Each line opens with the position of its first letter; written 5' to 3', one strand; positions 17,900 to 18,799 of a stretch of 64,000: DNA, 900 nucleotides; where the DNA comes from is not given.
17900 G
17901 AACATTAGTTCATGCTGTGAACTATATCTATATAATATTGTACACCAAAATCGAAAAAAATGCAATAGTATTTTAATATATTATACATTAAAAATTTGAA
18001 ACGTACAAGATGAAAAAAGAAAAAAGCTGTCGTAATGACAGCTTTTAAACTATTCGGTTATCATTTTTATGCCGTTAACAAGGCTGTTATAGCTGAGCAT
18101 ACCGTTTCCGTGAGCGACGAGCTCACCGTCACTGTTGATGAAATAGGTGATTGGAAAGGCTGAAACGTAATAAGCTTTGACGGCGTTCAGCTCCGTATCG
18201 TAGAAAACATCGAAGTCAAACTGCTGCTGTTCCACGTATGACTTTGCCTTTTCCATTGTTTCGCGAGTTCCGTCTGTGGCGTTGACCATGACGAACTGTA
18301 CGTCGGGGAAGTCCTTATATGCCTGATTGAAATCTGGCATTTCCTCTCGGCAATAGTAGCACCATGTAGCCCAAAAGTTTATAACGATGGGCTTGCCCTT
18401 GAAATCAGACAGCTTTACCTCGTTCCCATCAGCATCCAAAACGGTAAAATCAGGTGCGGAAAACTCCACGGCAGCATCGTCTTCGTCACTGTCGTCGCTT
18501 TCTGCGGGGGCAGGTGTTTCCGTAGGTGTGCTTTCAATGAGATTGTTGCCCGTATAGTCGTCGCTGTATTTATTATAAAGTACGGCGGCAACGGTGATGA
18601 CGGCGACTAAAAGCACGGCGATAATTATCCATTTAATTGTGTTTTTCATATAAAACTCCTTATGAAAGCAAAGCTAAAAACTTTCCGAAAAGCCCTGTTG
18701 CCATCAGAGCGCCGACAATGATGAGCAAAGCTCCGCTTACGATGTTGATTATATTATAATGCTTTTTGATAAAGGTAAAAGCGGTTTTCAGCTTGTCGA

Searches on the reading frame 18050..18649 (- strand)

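Call 3: search_protein_families(library=pfam, proteins=[window:18050-18649:-], max_evalue=0.01)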
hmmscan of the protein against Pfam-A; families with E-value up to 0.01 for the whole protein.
window:18050-18649:- (199 aa): 8 families
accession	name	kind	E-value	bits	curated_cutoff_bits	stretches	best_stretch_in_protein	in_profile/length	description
PF00578.27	AhpC-TSA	-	5.1e-26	91.5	26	1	64-179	4-123/124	AhpC/TSA family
PF08534.16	Redoxin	-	9.4e-20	71.3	26.6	1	64-183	5-134/148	Redoxin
PF00085.26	Thioredoxin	-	6.3e-10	39.4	23.5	1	84-128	17-62/103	Thioredoxin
PF13905.12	Thioredoxin_8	-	1e-09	39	27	1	85-176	1-93/94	Thioredoxin-like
PF13098.12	Thioredoxin_2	-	1.8e-07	31.8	27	1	84-188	4-98/104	Thioredoxin-like domain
PF02630.20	SCO1-SenC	-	5.6e-06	26.8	22.8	1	66-146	2-86/134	SCO1/SenC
PF00255.25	GSHPx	-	0.00051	20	27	1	67-124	3-59/108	Glutathione peroxidase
PF13899.12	Thioredoxin_7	-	0.0071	16.9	27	0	84-131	16-65/83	Thioredoxin-like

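Call 4: search_protein_families(library=ncbifam, proteins=[window:18050-18649:-], max_evalue=0.01)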
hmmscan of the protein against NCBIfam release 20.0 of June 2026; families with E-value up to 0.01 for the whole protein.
window:18050-18649:- (199 aa): 20 families
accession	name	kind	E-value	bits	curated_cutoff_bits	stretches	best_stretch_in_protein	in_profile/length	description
NF002854.0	PRK03147.1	subfamily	2e-29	102.7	170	1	55-198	32-173/176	thiol-disulfide oxidoreductase ResA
NF041202.1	StoA_CxxC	exception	7.7e-21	74.6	210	1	64-185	32-152/163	endospore biogenesis thiol-disulfide oxidoreductase StoA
NF047696.1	ThlDiSintTplARhiz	equivalog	2.9e-19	69.7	230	1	62-188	69-204/219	thiol:disulfide interchange protein TlpA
TIGR00385.1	dsbE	subfamily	4.7e-11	42.6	123.15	1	83-195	61-168/173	DsbE family thiol:disulfide interchange protein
NF041054.1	WAxxUGC_long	equivalog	2.4e-10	40.2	300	1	62-181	81-198/354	ResA-like WAxxUGC motif-containing protein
TIGR01068.1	thioredoxin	equivalog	1.3e-08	34.9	96.8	1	85-131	14-60/101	thioredoxin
NF010625.0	PRK14018.1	equivalog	2.6e-08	32.8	522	1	60-189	33-164/521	bifunctional peptide-methionine (S)-S-oxide reductase MsrA/peptide-methionine (R)-S-oxide reductase MsrB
TIGR01126.1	pdi_dom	equivalog_domain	5.8e-07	29.7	107.2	1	85-137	14-67/105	protein disulfide-isomerase domain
NF011941.0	PRK15412.1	equivalog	2e-06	27.5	359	1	71-138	53-119/185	thiol:disulfide interchange protein DsbE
NF008229.0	PRK10996.1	equivalog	5.3e-06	26.2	125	1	83-125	50-93/141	thioredoxin TrxC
NF038285.1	deiodinase_rel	hypoth_equivalog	1.1e-05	25.1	250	1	60-123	177-243/347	deiodinase family protein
NF006960.0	PRK09437.1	equivalog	1.4e-05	25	140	1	64-160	9-103/156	thioredoxin-dependent thiol peroxidase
NF047697.1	ThioredTrxAClost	equivalog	0.00012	22.2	140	1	76-132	9-65/105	thioredoxin TrxA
TIGR01130.1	ER_PDI_fam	subfamily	0.00022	20.9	344.25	1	85-134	363-412/476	protein disulfide-isomerase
NF045694.1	seleno_TsoB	exception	0.00036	18.7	805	1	83-141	472-531/572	rhodanese/DsbD fusion-like selenoprotein TsoB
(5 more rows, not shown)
